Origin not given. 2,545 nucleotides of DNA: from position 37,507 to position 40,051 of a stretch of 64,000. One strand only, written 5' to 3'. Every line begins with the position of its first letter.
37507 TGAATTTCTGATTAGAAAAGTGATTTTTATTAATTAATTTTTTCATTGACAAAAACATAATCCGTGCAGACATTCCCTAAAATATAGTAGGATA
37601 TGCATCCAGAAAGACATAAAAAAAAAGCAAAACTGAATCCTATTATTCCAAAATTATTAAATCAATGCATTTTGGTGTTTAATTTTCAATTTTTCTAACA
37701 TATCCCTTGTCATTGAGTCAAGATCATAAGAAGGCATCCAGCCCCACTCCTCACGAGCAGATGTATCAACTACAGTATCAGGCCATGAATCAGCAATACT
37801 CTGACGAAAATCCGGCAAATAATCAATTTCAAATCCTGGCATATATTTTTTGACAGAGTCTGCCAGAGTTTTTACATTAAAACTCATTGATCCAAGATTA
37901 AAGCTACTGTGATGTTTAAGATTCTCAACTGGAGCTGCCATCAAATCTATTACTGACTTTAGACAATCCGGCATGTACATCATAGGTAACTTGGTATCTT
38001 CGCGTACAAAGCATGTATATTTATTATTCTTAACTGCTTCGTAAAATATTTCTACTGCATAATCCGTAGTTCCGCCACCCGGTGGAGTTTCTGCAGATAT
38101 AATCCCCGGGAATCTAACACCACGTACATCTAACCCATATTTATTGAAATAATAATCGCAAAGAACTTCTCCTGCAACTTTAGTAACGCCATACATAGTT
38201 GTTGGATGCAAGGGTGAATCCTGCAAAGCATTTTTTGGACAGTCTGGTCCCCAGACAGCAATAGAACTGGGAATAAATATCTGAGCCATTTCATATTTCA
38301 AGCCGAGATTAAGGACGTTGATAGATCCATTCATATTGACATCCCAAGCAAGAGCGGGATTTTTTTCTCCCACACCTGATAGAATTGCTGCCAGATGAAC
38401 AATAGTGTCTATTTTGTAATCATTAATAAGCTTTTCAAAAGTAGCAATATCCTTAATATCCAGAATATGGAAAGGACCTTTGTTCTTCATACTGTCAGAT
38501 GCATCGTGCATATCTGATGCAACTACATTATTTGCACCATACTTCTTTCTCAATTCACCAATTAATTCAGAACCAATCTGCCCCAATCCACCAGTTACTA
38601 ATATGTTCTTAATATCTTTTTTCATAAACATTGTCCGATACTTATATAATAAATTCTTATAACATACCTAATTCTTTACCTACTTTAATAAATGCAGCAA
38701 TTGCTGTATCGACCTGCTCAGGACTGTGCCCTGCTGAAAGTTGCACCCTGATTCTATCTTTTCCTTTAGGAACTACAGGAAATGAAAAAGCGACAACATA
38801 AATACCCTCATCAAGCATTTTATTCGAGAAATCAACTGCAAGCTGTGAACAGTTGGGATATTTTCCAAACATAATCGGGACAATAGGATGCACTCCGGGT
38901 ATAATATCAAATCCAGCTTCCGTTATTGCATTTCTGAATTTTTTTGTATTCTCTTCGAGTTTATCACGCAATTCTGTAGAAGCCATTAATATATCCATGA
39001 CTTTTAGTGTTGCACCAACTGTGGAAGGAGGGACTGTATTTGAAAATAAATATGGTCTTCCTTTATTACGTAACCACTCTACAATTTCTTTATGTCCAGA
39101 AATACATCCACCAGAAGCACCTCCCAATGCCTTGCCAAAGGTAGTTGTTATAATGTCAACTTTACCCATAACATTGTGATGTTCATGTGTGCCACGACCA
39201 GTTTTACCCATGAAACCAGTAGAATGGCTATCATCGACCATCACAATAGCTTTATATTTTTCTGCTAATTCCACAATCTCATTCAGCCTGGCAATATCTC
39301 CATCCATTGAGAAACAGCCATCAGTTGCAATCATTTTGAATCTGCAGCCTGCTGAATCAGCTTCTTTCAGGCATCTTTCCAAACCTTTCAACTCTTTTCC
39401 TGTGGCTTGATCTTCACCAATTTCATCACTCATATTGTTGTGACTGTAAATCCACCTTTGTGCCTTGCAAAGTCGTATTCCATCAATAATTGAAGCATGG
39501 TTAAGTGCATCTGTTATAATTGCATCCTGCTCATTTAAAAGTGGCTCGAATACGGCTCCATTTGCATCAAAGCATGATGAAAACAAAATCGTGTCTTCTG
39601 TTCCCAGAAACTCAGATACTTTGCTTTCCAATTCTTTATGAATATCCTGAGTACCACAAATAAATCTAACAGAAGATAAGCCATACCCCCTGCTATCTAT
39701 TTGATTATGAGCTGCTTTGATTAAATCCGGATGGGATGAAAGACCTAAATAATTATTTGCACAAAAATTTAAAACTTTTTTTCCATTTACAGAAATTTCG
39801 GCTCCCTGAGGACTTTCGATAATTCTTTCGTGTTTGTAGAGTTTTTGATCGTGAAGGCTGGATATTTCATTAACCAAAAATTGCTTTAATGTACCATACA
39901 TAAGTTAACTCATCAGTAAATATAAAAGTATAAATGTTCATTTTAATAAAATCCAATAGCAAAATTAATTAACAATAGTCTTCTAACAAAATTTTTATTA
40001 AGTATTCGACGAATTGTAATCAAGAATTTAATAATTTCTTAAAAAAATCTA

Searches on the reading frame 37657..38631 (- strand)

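Call 82: search_protein_families(library=ncbifam, proteins=[window:37657-38631:-], max_evalue=0.00001)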
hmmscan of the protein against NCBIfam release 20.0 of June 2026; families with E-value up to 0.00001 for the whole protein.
window:37657-38631:- (324 aa): 12 families
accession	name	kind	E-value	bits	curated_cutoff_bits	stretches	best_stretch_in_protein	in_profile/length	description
NF043036.1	ErythonDh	equivalog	6e-33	114.4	325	1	9-313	2-318/321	D-erythronate dehydrogenase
TIGR01179.1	galE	equivalog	1.5e-19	70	262.3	1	9-174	1-173/332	UDP-glucose 4-epimerase GalE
TIGR02197.1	heptose_epim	equivalog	8.9e-16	57.9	274.6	1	10-272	1-269/316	ADP-glyceromanno-heptose 6-epimerase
TIGR01214.1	rmlD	equivalog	4.7e-12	45.6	224.05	1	10-161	2-138/285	dTDP-4-dehydrorhamnose reductase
NF041293.1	G6PDh_Azf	equivalog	1.6e-11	44.1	400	0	142-185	147-189/252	NAD-dependent glucose-6-phosphate dehydrogenase Azf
TIGR01181.1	dTDP_gluc_dehyt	equivalog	2.2e-10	40.1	365.1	1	9-170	1-174/321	dTDP-glucose 4,6-dehydratase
TIGR04180.1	EDH_00030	hypoth_equivalog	1.3e-08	34.3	475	1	10-173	1-171/297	NAD-dependent 4,6-dehydratase LegB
TIGR03589.1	PseB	equivalog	4.2e-08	32.5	407.75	1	7-120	4-122/324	UDP-N-acetylglucosamine 4,6-dehydratase (inverting)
NF007956.0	PRK10675.1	subfamily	5.2e-08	32.4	394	1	9-155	2-157/338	UDP-glucose 4-epimerase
TIGR02622.1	CDP_4_6_dhtase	equivalog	8e-08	31.8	278.45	1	8-312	5-327/352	CDP-glucose 4,6-dehydratase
NF047922.1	GDPFucSynFcl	equivalog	2.5e-07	30.5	500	1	9-308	4-294/308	GDP-L-fucose synthase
TIGR03466.1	HpnA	hypoth_equivalog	5.9e-06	25.4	367.65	1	9-151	2-142/327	hopanoid-associated sugar epimerase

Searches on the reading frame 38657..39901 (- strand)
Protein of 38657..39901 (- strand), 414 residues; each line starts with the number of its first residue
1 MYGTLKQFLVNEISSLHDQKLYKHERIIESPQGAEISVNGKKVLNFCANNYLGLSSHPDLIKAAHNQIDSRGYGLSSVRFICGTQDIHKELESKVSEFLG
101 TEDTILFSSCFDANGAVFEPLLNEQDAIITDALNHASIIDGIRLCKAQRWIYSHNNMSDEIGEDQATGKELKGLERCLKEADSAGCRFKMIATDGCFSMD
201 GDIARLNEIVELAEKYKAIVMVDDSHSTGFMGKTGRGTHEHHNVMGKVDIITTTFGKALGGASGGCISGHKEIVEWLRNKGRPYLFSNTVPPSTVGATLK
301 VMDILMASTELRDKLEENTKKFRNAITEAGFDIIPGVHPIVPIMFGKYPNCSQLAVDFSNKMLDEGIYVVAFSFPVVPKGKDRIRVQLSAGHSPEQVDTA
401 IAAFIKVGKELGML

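Call 82: search_protein_families(library=ncbifam, proteins=[window:38657-39901:-], max_evalue=0.00001)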
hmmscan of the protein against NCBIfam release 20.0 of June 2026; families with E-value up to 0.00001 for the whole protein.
window:38657-39901:- (414 aa): 12 families
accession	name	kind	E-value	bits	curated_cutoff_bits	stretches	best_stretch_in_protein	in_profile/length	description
NF005394.0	PRK06939.1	equivalog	1.2e-180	600.5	460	1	2-413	2-396/397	glycine C-acetyltransferase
TIGR01822.1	2am3keto_CoA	equivalog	2e-180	599.9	493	1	5-414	1-393/393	glycine C-acetyltransferase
TIGR01825.1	gly_Cac_T_rel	subfamily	3e-127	424.5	535.4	1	11-414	3-385/385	BioF/Kbl family PLP-dependent acyltransferase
TIGR00858.1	bioF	equivalog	9e-104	347.1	426.45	1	22-403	2-363/365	8-amino-7-oxononanoate synthase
NF047600.1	SerpalmtaseCFB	equivalog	9.8e-97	324.1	640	1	12-412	14-393/395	serine palmitoyltransferase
NF047599.1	SerpalmtaseBetaP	equivalog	2e-85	286.8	500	1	34-412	36-394/394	serine palmitoyltransferase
TIGR01821.1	5aminolev_synth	equivalog_domain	4e-78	263.1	338.55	1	7-413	5-399/402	5-aminolevulinate synthase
NF047603.1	SerpalmtaseAlphaP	equivalog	1.2e-66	225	670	1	29-413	35-398/399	serine palmitoyltransferase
NF005526.0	PRK07179.1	equivalog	3.1e-51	174.2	428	1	40-406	53-394/407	alpha-hydroxyketone-type quorum-sensing autoinducer synthase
NF005697.0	PRK07505.1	subfamily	6.4e-42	143.6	342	1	38-406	45-397/405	hypothetical protein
NF004608.1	PRK05937.1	equivalog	3.7e-26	91.8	399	1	42-330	3-283/366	8-amino-7-oxononanoate synthase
NF000586.1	PRK00011.1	subfamily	2.8e-10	39.5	335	1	112-336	89-300/404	serine hydroxymethyltransferase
